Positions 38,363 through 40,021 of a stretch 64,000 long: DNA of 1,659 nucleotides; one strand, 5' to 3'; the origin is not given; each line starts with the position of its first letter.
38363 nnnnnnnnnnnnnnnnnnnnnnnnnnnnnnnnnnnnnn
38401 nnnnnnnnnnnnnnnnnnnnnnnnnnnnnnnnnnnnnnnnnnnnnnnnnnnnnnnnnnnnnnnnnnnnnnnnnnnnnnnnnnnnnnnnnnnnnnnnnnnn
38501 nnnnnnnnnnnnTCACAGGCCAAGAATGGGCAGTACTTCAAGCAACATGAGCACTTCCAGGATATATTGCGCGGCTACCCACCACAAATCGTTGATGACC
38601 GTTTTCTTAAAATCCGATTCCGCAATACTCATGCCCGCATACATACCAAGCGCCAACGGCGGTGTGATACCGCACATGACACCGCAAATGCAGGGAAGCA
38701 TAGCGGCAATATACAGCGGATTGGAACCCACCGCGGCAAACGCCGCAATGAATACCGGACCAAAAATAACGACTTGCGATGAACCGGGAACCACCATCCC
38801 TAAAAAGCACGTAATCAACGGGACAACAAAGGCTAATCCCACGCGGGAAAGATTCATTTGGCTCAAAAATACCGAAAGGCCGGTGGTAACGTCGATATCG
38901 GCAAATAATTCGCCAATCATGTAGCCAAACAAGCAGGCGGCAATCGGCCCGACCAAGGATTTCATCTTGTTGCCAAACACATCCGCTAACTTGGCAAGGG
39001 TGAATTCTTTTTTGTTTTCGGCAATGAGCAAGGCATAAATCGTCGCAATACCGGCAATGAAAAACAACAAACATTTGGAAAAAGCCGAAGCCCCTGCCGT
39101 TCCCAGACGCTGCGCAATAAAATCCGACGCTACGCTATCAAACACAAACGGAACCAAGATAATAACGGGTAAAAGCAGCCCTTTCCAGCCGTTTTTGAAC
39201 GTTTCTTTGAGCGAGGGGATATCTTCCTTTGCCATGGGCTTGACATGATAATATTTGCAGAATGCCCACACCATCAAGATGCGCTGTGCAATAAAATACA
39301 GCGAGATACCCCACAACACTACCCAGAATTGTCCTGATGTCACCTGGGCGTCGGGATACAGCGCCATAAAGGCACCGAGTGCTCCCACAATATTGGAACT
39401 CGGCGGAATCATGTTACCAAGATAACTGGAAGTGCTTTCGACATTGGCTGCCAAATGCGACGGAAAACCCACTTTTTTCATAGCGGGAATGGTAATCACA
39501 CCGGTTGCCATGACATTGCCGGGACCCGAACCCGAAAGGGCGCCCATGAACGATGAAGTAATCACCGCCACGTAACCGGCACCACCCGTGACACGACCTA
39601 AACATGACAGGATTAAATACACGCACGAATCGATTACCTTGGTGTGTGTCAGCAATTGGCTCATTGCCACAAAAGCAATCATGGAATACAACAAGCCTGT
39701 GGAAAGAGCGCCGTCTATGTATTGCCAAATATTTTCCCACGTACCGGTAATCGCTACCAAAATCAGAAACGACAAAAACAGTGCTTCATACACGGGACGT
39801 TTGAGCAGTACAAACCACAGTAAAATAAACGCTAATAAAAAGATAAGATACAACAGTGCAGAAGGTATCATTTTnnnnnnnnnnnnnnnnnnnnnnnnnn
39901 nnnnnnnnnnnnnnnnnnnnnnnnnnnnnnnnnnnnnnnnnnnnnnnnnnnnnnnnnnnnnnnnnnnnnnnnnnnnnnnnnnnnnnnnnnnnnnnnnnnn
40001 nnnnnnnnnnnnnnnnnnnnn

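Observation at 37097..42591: Amino-acid-ligation-type module with an orphan TRAP permease embedded in a rhamnose glycan locus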

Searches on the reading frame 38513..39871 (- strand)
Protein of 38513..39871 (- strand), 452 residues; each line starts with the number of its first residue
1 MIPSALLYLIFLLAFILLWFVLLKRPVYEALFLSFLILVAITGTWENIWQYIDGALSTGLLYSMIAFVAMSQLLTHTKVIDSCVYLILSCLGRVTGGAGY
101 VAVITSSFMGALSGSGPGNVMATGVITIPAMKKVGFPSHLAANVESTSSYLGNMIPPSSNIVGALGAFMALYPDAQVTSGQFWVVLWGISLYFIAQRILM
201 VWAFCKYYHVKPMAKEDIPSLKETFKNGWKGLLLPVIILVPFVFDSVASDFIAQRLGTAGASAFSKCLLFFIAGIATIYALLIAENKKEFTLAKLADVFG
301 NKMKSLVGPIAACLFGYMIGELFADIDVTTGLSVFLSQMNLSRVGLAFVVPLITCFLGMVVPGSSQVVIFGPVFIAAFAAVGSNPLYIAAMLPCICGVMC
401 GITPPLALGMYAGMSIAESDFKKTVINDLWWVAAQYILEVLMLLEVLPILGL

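Call 4: search_protein_families(library=pfam, proteins=[window:38513-39871:-], max_evalue=0.01)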
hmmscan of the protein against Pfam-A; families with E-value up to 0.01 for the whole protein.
window:38513-39871:- (452 aa): 1 family
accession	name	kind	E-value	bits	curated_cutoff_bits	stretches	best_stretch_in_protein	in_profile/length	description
PF06808.19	DctM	-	8.7e-47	160.3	23.8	1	16-444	3-409/413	Tripartite ATP-independent periplasmic transporter, DctM component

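Call 5: search_protein_families(library=ncbifam, proteins=[window:38513-39871:-], max_evalue=0.01)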
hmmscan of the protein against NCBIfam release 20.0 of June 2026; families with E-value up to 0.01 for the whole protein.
window:38513-39871:- (452 aa): 3 families
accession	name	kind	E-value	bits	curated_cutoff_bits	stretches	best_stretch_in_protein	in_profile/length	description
TIGR02123.1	TRAP_fused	subfamily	4.7e-40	137.9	320.65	1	64-444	171-530/615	TRAP transporter fused permease subunit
TIGR00786.1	dctM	subfamily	3.1e-31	108.5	268.45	2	26-243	3-215/405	TRAP transporter large permease subunit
NF011634.1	PRK15060.1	equivalog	1.1e-07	31.2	800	1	51-442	47-410/425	2,3-diketo-L-gulonate TRAP transporter large permease YiaN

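Call 9: find_homologous_proteins(query=window:38513-39871:-, max_evalue=0.00001)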
Query window:38513-39871:- (452 aa): 3447 proteins with E <= 0.00001 among 8000 candidates; the best 120 are listed.
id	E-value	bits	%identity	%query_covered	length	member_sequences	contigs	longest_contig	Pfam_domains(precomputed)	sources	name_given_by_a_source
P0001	3.5e-287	971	99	100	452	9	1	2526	PF06808.19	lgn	-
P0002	4.4e-255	865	86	100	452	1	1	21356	PF06808.19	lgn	-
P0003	6.6e-247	838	83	98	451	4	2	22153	PF06808.19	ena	-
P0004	2.8e-240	816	81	100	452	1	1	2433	PF06808.19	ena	-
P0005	5.4e-238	809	80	100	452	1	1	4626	PF06808.19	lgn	-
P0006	2.1e-237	807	79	100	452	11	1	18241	PF06808.19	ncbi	-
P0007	7.2e-236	802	79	100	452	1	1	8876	PF06808.19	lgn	-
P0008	1.0e-235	801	80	100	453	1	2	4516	PF06808.19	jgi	-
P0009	2.2e-235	800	77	100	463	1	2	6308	PF06808.19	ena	-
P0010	2.2e-233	794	78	100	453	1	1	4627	PF06808.19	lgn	-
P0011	5.4e-232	789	78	100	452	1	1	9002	PF06808.19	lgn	-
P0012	9.9e-232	788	79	100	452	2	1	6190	PF06808.19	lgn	-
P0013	1.2e-231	788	78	100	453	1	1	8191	PF06808.19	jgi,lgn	jgi:C4-dicarboxylate transporter DctM subunit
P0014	9.3e-230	782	77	100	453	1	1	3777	PF06808.19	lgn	-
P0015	1.6e-229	781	77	100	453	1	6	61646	PF06808.19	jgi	-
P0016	3.0e-229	780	78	100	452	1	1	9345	PF06808.19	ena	-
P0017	7.2e-229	779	77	100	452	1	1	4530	PF06808.19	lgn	-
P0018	2.1e-228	777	77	100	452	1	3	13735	PF06808.19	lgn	-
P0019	2.3e-228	777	77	100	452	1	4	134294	PF06808.19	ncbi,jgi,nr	ncbi:MAG: TRAP transporter large permease subunit [Ruminococcus sp.]|nr:TRAP transporter large perme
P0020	3.0e-228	777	77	100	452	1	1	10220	PF06808.19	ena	-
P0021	4.4e-228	776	77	100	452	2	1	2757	PF06808.19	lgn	-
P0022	8.3e-228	775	77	100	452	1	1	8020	PF06808.19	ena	-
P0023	9.5e-228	775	77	100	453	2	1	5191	PF06808.19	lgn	-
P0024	1.5e-227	774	77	100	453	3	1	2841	PF06808.19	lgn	-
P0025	1.9e-227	774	76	100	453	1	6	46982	PF06808.19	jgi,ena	-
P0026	2.0e-226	771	77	100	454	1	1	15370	PF06808.19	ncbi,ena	-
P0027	5.0e-226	769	76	100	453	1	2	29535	PF06808.19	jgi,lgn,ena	jgi:C4-dicarboxylate transporter DctM subunit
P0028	5.2e-226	769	77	100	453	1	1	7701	PF06808.19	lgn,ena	-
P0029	4.1e-225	766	75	100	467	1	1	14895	PF06808.19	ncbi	-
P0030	1.8e-224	764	75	97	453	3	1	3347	PF06808.19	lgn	-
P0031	3.5e-224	763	77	96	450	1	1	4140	PF06808.19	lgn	-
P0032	6.1e-224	762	76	100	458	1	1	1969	PF06808.19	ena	-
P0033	6.5e-221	752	75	100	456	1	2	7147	PF06808.19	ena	-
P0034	1.4e-220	751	75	100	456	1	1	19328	PF06808.19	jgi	-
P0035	1.1e-219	748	75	100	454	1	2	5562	PF06808.19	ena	-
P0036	3.0e-219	747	79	95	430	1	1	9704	PF06808.19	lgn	-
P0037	2.4e-218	744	73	100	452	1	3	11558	PF06808.19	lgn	-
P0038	8.5e-218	742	74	100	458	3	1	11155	PF06808.19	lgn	-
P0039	6.1e-217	739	74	100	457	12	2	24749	PF06808.19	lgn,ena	-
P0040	2.1e-216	738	73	100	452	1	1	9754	PF06808.19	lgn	-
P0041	2.8e-216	737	73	100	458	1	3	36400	PF06808.19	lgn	-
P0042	9.0e-216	735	73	100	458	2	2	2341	PF06808.19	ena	-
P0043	7.7e-215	732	73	100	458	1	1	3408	PF06808.19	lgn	-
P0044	2.8e-213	727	73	100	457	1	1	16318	PF06808.19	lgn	-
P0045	7.3e-213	726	72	100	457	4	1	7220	PF06808.19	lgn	-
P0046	3.0e-212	724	71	100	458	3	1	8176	PF06808.19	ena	-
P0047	4.7e-212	723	73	100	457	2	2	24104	PF06808.19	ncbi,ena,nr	ncbi:MAG: TRAP transporter large permease subunit [Clostridia bacterium]|nr:TRAP transporter large p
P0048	1.0e-208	712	71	100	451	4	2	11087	PF06808.19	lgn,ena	-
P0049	2.4e-204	698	67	98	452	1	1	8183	PF06808.19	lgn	-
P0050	1.4e-202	692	70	100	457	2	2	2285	PF06808.19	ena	-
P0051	8.4e-199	680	66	100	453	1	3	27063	PF06808.19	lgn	-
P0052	1.4e-197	676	67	100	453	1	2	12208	PF06808.19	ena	-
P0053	2.0e-197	675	67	100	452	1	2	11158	PF06808.19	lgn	-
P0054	1.8e-196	672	68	100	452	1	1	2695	PF06808.19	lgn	-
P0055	9.3e-196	670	67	100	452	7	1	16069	PF06808.19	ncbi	-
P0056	1.8e-194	665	67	100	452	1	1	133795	PF06808.19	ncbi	-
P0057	2.1e-194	665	67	100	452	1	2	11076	PF06808.19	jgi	-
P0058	5.4e-194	664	67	100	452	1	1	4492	PF06808.19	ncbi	-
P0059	9.4e-194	663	68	100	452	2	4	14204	PF06808.19,PF03553.22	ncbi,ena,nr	ncbi:MAG: TRAP transporter large permease subunit [Clostridia bacterium]|nr:TRAP transporter large p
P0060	1.1e-193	663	67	99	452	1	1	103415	PF06808.19,PF03553.22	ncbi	-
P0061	1.2e-192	659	66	99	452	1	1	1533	PF06808.19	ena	-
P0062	1.2e-192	659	67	98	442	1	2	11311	PF06808.19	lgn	-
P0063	1.3e-192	659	65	100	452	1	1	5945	PF06808.19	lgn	-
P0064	2.8e-192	658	66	100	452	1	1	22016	PF06808.19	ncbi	-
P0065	3.8e-192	658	67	99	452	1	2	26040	PF06808.19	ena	-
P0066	4.1e-192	657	64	96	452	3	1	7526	PF06808.19,PF17099.11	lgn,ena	-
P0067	4.3e-192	657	67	100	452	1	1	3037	PF06808.19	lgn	-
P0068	4.5e-192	657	66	100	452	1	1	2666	PF06808.19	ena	-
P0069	6.1e-192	657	66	100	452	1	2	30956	PF06808.19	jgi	-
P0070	6.1e-192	657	65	100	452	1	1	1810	PF06808.19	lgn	-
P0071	8.6e-192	656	65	100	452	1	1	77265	PF06808.19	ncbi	-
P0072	8.9e-192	656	66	100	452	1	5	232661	PF06808.19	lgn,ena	-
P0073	1.3e-191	656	65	100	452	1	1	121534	PF06808.19,PF03553.22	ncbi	-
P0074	1.5e-191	656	65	100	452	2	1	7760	PF06808.19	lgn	-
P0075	1.6e-191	656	66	100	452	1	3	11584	PF06808.19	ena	-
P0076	2.8e-191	655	65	100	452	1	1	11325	PF06808.19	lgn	-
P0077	3.0e-191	655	66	100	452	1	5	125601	PF06808.19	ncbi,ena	-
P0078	4.6e-191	654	66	99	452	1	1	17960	PF06808.19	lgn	-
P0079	4.8e-191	654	66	100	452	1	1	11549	PF06808.19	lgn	-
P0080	5.0e-191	654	67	100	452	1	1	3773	PF06808.19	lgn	-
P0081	5.2e-191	654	67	100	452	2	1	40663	PF06808.19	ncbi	-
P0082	8.8e-191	653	65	100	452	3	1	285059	PF06808.19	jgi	-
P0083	9.3e-191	653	66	100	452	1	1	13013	PF06808.19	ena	-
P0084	9.4e-191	653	66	100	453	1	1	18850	PF06808.19,PF03553.22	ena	-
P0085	1.3e-190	653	66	100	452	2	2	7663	PF06808.19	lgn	-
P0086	1.6e-190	652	65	99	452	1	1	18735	PF06808.19,PF03553.22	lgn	-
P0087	1.7e-190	652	64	100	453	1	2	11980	PF06808.19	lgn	-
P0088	2.5e-190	652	66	100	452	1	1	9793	PF06808.19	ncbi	-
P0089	3.0e-190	651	66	99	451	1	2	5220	PF06808.19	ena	-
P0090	3.1e-190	651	66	100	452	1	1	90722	PF06808.19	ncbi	-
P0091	3.1e-190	651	64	96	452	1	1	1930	PF06808.19,PF03553.22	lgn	-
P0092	3.3e-190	651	65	100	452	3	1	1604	PF06808.19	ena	-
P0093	3.4e-190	651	66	100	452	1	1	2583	PF06808.19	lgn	-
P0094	3.5e-190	651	66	97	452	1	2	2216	PF06808.19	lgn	-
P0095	4.2e-190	651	66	100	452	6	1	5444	PF06808.19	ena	-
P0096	4.2e-190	651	65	99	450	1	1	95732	PF06808.19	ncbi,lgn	-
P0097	4.2e-190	651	65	100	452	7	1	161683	PF06808.19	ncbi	-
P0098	6.7e-190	650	63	100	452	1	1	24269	PF06808.19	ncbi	-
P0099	6.7e-190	650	64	100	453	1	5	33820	PF06808.19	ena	-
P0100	7.4e-190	650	65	100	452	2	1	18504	PF06808.19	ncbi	-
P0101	7.9e-190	650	66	100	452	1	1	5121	PF06808.19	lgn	-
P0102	8.4e-190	650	65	100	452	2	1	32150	PF06808.19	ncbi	-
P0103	9.5e-190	650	64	100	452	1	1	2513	PF06808.19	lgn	-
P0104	1.1e-189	649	64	100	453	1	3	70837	PF06808.19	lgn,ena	-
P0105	1.1e-189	649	65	100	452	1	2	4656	PF06808.19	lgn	-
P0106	1.1e-189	649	64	100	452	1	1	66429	PF06808.19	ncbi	-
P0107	1.2e-189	649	65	100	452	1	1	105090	PF06808.19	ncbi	-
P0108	1.6e-189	649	65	100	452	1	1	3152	PF06808.19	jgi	-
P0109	1.9e-189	649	65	100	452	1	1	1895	PF06808.19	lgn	-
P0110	1.9e-189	649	64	100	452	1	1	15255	PF06808.19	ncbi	-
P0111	2.2e-189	649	64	100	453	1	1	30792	PF06808.19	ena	-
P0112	2.2e-189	649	64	100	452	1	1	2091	PF06808.19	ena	-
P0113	2.2e-189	649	66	100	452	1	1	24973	PF06808.19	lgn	-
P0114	2.4e-189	648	65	100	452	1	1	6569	PF06808.19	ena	-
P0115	2.5e-189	648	65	100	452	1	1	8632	PF06808.19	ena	-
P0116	3.0e-189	648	65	100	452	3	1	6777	PF06808.19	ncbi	-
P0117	3.2e-189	648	64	100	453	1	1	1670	PF06808.19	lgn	-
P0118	3.2e-189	648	65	99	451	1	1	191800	PF06808.19,PF03553.22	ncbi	-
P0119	3.3e-189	648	65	100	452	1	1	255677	PF06808.19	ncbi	-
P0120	3.3e-189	648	64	100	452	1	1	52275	PF06808.19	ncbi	-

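Call 10: find_encoding_contigs(protein=P0019, flank=10000, max_places=3)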
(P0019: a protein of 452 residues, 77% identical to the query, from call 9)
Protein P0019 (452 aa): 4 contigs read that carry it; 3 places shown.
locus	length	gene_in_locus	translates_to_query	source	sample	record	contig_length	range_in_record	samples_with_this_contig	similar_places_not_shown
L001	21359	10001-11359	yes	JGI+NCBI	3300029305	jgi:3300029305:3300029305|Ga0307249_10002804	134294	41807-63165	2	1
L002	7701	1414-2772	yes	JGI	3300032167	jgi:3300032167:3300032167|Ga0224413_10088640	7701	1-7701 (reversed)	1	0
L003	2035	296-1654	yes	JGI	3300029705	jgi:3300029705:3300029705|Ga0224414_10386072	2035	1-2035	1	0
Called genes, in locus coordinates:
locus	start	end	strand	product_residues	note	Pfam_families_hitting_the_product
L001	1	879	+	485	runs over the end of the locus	PF01943:Polysacc_synt, PF13440:Polysacc_synt_3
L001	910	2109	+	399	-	PF18130:ATPgrasp_N (faint), PF02655:ATP-grasp_3 (weak), PF02786:CPSase_L_D2 (weak), PF07478:Dala_Dala_lig_C (faint), PF13535:ATP-grasp_4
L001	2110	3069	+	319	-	-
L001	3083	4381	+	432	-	PF02786:CPSase_L_D2, PF07478:Dala_Dala_lig_C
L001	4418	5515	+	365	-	PF01041:DegT_DnrJ_EryC1, PF00155:Aminotran_1_2 (weak)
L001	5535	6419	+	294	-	PF00483:NTP_transferase, PF12804:NTP_transf_3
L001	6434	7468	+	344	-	PF01073:3Beta_HSD, PF01370:Epimerase, PF02719:Polysacc_synt_2, PF04321:RmlD_sub_bind, PF16363:GDP_Man_Dehyd, PF07993:NAD_binding_4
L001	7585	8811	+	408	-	PF18130:ATPgrasp_N (faint), PF01071:GARS_A, PF02655:ATP-grasp_3, PF02786:CPSase_L_D2 (weak), PF07478:Dala_Dala_lig_C, PF13535:ATP-grasp_4, PF18603:LAL_C2 (weak)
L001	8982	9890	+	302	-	PF00126:HTH_1, PF03466:LysR_substrate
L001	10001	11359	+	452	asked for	PF06808:DctM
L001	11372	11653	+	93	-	-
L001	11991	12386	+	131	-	-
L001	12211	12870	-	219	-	-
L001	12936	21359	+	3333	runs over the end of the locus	PF17802:SpaA (faint), PF18283:CBM77 (weak), PF09492:Pec_lyase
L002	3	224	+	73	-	?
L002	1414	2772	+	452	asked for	PF06808:DctM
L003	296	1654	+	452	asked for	PF06808:DctM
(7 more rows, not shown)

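Call 11: find_encoding_contigs(protein=P0082, flank=10000, max_places=3)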
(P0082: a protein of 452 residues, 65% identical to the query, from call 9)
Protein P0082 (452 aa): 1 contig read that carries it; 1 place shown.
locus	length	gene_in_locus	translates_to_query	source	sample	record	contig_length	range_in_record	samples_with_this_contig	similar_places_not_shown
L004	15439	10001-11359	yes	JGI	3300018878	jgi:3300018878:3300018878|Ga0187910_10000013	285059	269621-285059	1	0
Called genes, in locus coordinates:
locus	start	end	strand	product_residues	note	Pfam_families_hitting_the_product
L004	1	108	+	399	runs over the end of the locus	PF14397:ATPgrasp_ST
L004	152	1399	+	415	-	PF01071:GARS_A, PF02655:ATP-grasp_3, PF02786:CPSase_L_D2, PF07478:Dala_Dala_lig_C, PF13535:ATP-grasp_4, PF18603:LAL_C2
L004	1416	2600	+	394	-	PF14397:ATPgrasp_ST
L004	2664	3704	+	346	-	PF00535:Glycos_transf_2, PF10111:Glyco_tranf_2_2, PF13641:Glyco_tranf_2_3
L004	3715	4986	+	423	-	PF04932:Wzy_C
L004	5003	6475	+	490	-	PF01943:Polysacc_synt, PF13440:Polysacc_synt_3, PF03023:MurJ (weak)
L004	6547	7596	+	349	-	PF01757:Acyl_transf_3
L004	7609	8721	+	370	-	PF13450:NAD_binding_8, PF03275:GLF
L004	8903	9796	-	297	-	PF00126:HTH_1, PF03466:LysR_substrate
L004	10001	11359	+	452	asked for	PF06808:DctM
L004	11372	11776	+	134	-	-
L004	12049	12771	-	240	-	-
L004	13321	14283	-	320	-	PF00561:Abhydrolase_1 (weak), PF12146:Hydrolase_4 (faint), PF12697:Abhydrolase_6 (faint), PF00326:Peptidase_S9 (weak)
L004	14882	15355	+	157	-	PF01161:PBP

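Call 14: find_related_loci(query=A1, collection=genome_contigs, flank=10000)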
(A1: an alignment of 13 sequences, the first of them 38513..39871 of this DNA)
Query A1 (452 aa) in genome_contigs; peptide patterns used: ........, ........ (x = any residue, [..] = any of these).
531 stretches matched a pattern; 486 encode a relative of the query (tblastn E <= 1e-3); the best 80 are kept; 80 distinct loci.
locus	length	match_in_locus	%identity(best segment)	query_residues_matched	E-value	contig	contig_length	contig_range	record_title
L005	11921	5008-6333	83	1-442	0e+0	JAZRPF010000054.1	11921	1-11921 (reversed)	MAG: Eubacteriales bacterium isolate T1900045381_YK20190071.MAGScoT_cleanbin_000007 SGB_6891_k141_2687775, whole genome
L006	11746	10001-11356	79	1-452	0e+0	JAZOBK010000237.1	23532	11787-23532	MAG: Oscillospiraceae bacterium isolate T1900044758_TS20190224.MAGScoT_cleanbin_000042 SGB_2325_k141_2008844, whole geno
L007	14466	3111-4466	79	1-452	0e+0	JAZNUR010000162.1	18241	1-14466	MAG: Oscillospiraceae bacterium isolate T1900044796_TS20190262.MAGScoT_cleanbin_000018 SGB_2681_k141_132108, whole genom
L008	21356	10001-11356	79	1-452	0e+0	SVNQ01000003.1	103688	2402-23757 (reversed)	MAG: Ruminococcus sp. isolate SIG543 NODE_4776_length_103688_cov_1.994052, whole genome shotgun sequence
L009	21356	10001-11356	77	1-452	0e+0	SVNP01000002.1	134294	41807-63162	MAG: Ruminococcus sp. isolate SIG542 NODE_2804_length_134294_cov_2.084827, whole genome shotgun sequence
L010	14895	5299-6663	75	2-452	0e+0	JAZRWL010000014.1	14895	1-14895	MAG: Lachnospiraceae bacterium isolate T1900044951_TA20190004.MAGScoT_cleanbin_000145 SGB_3680_k141_2138241, whole genom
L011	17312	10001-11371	74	1-452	0e+0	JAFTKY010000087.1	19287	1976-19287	MAG: Clostridia bacterium isolate RGIG3913 Roe_deer_Cecum-2__c519146, whole genome shotgun sequence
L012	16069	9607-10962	67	2-452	0e+0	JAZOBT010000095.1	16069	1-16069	MAG: Acutalibacteraceae bacterium isolate T1900044757_TS20190223.MAGScoT_cleanbin_000072 SGB_2314_k141_1352284, whole ge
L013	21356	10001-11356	67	2-452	0e+0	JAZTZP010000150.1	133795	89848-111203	MAG: Clostridia bacterium isolate T1900045324_YK20190013.MAGScoT_cleanbin_000001 SGB_6406_k141_873048, whole genome shot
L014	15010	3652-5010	65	1-452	0e+0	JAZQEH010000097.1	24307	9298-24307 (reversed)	MAG: Eubacteriales bacterium isolate T1900044635_TS20190101.MAGScoT_cleanbin_000007 SGB_1126_k141_1725279, whole genome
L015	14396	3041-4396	64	2-452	0e+0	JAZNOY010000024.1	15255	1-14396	MAG: Acutalibacteraceae bacterium isolate T1900044839_TS20190305.MAGScoT_cleanbin_000005 SGB_2931_k141_298779, whole gen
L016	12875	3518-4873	64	2-452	0e+0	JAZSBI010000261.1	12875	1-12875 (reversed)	MAG: Acutalibacteraceae bacterium isolate T1900044928_TS20190394.MAGScoT_cleanbin_000039 SGB_3399_k141_1213120, whole ge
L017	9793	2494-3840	66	2-449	0e+0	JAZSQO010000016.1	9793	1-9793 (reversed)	MAG: Acutalibacteraceae bacterium isolate T1900044542_TS20190008.MAGScoT_cleanbin_000036 SGB_79_k141_1129074, whole geno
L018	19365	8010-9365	65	2-452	0e+0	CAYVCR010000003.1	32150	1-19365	MAG TPA_asm: uncultured Oscillospiraceae bacterium isolate SRP315200_co2_708 genome assembly, contig: NODE_797_length_32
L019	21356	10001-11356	65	2-452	0e+0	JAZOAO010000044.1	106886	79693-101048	MAG: Acutalibacteraceae bacterium isolate T1900044763_TS20190229.MAGScoT_cleanbin_000012 SGB_2377_k141_1137189, whole ge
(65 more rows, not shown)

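Call 20: search_protein_families(library=pfam, alignment_id=A2, max_evalue=0.001)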
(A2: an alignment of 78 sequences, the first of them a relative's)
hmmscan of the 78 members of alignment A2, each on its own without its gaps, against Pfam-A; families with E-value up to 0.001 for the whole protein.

A. member 1, L001:8982-9890:+ (302 aa): 2 families
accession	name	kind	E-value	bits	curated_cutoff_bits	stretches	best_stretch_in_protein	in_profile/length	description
PF03466.25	LysR_substrate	-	2.6e-31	109.1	28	1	92-298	6-207/209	LysR substrate binding domain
PF00126.33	HTH_1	-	4.9e-19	68.5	26.6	1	5-63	2-60/60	Bacterial regulatory helix-turn-helix protein, lysR family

B. families by the number of members that match (of 78 scanned): 21 families
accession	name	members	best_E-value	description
PF03466.25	LysR_substrate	62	8.5e-42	LysR substrate binding domain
PF00126.33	HTH_1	62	1.5e-21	Bacterial regulatory helix-turn-helix protein, lysR family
PF13535.11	ATP-grasp_4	7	7.2e-19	ATP-grasp domain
PF02655.19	ATP-grasp_3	6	4.4e-15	ATP-grasp domain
PF07478.18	Dala_Dala_lig_C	6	2.1e-14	D-ala D-ala ligase C-terminus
PF02786.22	CPSase_L_D2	6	1e-10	Carbamoyl-phosphate synthase L chain, ATP binding domain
PF12849.12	PBP_like_2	6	0.00011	PBP superfamily domain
PF18603.7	LAL_C2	5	3.5e-09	L-amino acid ligase C-terminal domain 2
PF15632.11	ATPgrasp_Ter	4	3.7e-10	ATP-grasp in the biosynthetic pathway with Ter operon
PF03972.19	MmgE_PrpD_N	3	2.7e-41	MmgE/PrpD N-terminal domain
PF19305.4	MmgE_PrpD_C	3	6.1e-35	MmgE/PrpD C-terminal domain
PF01071.24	GARS_A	3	8.4e-10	Phosphoribosylglycinamide synthetase, ATP-grasp (A) domain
PF21360.3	PylC-like_N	2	5.5e-23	PylC-like, N-terminal domain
PF14397.11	ATPgrasp_ST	2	2.4e-06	Sugar-transfer associated ATP-grasp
PF01022.26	HTH_5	2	0.00014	Bacterial regulatory protein, arsR family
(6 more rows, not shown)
